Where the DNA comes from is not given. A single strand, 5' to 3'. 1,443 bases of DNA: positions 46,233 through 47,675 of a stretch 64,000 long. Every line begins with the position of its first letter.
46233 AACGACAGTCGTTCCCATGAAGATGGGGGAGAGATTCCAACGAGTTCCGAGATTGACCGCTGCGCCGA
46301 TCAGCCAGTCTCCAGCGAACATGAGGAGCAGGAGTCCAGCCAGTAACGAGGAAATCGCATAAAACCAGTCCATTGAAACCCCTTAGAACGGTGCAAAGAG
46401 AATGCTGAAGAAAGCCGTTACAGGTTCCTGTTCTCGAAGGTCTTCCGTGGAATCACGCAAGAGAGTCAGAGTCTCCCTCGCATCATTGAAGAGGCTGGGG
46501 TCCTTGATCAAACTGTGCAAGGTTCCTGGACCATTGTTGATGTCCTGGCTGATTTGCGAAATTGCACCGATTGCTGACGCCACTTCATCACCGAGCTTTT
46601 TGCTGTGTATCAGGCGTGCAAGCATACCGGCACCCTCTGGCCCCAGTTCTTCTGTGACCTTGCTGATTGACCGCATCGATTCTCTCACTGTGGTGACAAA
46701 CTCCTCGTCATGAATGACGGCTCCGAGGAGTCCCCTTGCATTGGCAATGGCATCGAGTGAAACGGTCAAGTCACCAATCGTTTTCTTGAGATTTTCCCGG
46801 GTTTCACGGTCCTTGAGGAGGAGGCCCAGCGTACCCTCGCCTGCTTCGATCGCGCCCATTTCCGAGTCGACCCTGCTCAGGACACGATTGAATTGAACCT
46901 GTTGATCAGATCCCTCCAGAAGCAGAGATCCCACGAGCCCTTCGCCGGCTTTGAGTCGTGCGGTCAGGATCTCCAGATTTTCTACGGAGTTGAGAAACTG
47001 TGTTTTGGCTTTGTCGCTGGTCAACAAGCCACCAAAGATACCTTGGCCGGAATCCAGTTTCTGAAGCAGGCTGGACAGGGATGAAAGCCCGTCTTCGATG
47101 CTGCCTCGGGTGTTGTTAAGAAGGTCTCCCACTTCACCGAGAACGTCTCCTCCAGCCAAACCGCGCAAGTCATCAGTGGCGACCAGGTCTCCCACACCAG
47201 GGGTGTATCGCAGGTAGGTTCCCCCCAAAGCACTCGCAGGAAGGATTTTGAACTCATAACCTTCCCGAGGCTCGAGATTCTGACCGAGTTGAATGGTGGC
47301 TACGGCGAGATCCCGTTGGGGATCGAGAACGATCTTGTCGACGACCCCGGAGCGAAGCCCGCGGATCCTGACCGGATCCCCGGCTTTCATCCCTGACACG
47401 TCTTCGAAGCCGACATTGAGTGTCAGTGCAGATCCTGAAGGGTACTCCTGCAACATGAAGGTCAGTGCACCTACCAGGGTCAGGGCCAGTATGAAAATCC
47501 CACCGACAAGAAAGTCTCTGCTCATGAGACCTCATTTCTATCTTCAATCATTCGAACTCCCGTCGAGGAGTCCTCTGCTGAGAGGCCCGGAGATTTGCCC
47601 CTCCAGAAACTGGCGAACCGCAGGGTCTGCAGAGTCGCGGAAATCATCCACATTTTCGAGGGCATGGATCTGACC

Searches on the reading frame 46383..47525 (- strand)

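Call 19: search_protein_families(library=pfam, proteins=[window:46383-47525:-], max_evalue=0.01)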
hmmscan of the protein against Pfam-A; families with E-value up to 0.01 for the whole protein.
window:46383-47525:- (380 aa): 1 family
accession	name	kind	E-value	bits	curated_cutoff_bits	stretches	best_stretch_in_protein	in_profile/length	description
PF02470.25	MlaD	-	8.2e-11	42.4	25.1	1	35-110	4-81/81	MlaD protein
